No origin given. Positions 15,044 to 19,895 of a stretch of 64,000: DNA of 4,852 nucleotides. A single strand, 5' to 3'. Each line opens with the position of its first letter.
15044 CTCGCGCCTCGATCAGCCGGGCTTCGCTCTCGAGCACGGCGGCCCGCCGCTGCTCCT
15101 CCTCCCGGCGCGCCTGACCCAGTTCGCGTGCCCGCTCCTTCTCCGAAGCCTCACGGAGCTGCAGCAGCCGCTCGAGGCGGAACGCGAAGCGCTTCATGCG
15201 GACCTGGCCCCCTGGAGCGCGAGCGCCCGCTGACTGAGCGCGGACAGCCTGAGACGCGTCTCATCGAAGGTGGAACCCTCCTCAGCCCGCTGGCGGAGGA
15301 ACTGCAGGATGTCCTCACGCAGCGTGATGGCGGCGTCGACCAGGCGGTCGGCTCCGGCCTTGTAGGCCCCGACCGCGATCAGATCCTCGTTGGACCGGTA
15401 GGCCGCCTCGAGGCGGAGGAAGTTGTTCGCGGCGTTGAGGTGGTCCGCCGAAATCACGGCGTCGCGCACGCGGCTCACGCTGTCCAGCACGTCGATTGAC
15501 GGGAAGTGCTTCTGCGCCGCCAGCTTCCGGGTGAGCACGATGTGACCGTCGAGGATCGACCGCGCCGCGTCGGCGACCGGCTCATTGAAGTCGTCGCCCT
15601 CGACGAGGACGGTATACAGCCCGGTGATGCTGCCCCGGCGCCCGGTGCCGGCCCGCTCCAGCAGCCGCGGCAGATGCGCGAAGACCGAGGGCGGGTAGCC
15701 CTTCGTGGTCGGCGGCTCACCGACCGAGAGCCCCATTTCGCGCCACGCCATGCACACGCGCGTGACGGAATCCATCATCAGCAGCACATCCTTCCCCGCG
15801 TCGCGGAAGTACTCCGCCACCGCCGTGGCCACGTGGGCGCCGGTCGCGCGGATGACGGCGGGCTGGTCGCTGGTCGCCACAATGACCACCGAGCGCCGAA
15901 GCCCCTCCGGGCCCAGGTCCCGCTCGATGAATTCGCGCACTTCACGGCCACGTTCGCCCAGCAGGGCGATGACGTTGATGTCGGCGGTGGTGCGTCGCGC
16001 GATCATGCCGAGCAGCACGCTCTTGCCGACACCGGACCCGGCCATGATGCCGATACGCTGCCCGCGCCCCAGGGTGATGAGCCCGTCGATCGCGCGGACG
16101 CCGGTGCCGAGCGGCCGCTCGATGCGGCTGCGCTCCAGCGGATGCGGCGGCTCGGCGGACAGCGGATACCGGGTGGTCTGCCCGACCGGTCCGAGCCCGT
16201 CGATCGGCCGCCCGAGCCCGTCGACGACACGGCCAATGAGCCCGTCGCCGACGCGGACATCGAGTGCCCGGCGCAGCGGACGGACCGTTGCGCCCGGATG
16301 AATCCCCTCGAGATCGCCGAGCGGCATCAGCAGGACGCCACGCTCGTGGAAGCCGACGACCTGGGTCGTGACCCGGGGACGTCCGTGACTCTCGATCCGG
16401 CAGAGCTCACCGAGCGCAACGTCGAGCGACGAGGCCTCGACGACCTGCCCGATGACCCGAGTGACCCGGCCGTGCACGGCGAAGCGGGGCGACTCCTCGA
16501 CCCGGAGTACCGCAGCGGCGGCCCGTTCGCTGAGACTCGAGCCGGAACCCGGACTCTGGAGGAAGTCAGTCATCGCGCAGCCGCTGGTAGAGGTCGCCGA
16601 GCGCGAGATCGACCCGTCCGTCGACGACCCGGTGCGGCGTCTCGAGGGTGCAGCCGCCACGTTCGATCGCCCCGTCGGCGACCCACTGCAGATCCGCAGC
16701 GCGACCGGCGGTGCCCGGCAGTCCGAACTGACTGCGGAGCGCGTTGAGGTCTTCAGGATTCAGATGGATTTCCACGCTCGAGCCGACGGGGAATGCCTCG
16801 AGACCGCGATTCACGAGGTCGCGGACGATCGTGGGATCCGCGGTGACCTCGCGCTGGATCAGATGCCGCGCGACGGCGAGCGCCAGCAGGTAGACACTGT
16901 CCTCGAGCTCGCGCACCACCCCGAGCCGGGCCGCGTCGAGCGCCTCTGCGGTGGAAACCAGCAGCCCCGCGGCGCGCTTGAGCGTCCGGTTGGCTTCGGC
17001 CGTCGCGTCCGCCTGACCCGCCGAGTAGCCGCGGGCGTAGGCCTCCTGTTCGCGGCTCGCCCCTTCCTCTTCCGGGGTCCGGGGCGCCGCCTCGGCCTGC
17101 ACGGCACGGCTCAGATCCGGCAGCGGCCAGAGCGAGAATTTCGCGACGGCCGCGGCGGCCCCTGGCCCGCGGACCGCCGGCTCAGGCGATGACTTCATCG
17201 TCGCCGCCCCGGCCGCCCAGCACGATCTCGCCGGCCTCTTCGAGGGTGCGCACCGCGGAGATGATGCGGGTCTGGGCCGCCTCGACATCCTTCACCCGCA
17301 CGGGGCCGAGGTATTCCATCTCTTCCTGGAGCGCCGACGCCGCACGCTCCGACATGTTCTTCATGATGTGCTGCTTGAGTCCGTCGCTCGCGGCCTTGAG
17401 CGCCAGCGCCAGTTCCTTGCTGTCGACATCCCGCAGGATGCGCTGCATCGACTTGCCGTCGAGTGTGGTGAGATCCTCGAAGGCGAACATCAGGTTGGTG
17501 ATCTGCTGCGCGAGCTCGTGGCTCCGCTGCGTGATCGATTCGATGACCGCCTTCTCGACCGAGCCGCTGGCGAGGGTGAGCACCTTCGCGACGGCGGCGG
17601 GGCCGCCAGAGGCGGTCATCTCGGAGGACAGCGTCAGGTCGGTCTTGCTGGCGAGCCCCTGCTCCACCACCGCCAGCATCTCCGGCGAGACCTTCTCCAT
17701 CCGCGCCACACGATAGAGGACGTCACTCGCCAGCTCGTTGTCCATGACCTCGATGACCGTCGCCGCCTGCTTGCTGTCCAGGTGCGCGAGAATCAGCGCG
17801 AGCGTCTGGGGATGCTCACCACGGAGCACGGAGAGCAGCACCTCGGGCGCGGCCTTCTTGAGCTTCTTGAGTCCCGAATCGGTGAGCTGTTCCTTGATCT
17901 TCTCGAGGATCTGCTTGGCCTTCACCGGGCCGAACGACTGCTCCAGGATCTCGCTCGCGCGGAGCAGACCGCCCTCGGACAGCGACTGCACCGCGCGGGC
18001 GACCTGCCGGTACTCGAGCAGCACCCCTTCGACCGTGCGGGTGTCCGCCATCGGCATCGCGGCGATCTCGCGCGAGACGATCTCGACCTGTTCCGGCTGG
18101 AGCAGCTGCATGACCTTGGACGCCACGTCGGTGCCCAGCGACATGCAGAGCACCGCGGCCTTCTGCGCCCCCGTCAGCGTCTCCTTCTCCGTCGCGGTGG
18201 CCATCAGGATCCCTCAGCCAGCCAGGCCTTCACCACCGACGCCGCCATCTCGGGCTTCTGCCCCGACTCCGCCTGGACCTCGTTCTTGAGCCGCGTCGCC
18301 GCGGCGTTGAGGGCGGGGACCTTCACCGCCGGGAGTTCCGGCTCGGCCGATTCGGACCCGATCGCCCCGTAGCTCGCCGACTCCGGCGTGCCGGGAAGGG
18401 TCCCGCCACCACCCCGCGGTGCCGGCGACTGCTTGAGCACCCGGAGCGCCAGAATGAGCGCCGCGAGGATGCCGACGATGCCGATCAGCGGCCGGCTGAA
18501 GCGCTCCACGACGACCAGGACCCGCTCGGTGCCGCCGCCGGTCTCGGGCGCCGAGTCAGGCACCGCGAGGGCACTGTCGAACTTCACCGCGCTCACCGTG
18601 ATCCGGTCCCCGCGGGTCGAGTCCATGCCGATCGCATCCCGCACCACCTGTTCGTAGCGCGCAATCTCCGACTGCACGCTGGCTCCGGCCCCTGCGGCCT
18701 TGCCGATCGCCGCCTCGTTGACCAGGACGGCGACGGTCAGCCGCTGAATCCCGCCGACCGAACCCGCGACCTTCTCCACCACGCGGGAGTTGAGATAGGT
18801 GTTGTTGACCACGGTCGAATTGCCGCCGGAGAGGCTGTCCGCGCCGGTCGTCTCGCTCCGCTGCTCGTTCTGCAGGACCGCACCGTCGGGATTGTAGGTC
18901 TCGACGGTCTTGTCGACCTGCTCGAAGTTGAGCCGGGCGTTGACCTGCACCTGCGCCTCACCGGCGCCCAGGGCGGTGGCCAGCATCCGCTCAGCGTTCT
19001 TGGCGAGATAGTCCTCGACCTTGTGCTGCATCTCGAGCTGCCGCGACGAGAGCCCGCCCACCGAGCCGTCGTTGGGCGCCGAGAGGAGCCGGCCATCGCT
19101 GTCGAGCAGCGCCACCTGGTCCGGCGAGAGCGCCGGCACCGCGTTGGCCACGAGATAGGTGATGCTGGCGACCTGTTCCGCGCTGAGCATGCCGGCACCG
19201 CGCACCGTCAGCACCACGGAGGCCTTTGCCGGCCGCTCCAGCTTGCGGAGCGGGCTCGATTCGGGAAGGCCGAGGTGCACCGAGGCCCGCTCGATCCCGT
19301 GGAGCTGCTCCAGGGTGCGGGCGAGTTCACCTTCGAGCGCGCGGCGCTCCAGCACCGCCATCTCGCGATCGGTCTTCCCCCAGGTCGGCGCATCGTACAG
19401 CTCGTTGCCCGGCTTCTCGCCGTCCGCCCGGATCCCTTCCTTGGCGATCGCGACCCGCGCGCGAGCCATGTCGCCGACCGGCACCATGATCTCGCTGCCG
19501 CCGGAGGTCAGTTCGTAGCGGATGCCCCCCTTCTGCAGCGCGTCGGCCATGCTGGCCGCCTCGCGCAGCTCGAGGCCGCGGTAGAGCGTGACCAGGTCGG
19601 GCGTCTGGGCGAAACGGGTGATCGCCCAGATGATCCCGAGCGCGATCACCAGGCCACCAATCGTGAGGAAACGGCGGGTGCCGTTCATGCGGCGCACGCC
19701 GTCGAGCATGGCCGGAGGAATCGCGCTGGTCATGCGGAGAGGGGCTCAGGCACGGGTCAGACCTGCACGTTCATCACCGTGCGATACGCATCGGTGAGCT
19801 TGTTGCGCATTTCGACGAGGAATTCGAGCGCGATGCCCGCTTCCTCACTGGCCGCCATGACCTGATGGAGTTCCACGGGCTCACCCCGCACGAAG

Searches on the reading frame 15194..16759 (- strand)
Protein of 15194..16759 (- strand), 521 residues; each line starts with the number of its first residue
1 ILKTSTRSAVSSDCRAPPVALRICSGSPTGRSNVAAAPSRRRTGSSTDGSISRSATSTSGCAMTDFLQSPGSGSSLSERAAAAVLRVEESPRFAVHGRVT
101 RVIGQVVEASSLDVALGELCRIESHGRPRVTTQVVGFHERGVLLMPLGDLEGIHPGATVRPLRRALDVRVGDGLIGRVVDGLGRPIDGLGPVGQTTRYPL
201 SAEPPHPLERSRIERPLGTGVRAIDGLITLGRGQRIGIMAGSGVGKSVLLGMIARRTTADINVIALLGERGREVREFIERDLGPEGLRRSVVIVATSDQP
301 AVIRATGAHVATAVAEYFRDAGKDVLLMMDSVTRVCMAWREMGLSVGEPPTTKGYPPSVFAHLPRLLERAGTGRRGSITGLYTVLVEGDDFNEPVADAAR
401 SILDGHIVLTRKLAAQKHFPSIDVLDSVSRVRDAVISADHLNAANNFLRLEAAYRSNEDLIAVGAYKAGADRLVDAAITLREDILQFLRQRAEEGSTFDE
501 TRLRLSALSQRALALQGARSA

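Call 14: search_protein_families(library=pfam, proteins=[window:15194-16759:-], max_evalue=0.00001)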
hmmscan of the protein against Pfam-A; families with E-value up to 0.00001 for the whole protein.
window:15194-16759:- (521 aa): 3 families
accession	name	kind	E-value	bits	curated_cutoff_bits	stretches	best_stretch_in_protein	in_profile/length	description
PF00006.31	ATP-synt_ab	-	1.7e-88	296.2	29.5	1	220-429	1-213/213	ATP synthase alpha/beta family, nucleotide-binding domain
PF18269.6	T3SS_ATPase_C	-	1.6e-22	79.5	22.7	1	437-506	2-71/72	T3SS EscN ATPase C-terminal domain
PF02874.29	ATP-synt_ab_N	-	3.6e-07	31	20.9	1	99-162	1-68/69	ATP synthase alpha/beta family, beta-barrel domain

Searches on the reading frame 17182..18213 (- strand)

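Call 14: search_protein_families(library=pfam, proteins=[window:17182-18213:-], max_evalue=0.00001)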
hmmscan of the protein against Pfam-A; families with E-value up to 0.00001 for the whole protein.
window:17182-18213:- (343 aa): 4 families
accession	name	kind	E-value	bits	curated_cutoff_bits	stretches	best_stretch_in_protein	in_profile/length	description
PF01706.21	FliG_C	-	4.6e-42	143.1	23.3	1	225-332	1-108/108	FliG C-terminal domain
PF14842.11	FliG_N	-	1.1e-30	106.7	25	1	12-112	1-101/104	FliG N-terminal domain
PF14841.11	FliG_M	-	2.5e-26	92.1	25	1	123-193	1-71/76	FliG middle domain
PF03448.22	MgtE_N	-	8e-07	30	25.9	0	248-300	10-62/102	MgtE intracellular N domain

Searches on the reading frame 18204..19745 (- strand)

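Call 14: search_protein_families(library=pfam, proteins=[window:18204-19745:-], max_evalue=0.00001)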
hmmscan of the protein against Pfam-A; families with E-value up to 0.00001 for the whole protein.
window:18204-19745:- (513 aa): 2 families
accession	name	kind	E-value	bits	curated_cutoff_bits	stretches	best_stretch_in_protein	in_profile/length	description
PF01514.23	YscJ_FliF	-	4.2e-49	167.3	24.4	1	47-222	2-178/179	Secretory protein of YscJ/FliF family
PF08345.17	YscJ_FliF_C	-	3.4e-24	86.4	23.8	1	255-389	1-147/147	Flagellar M-ring protein C-terminal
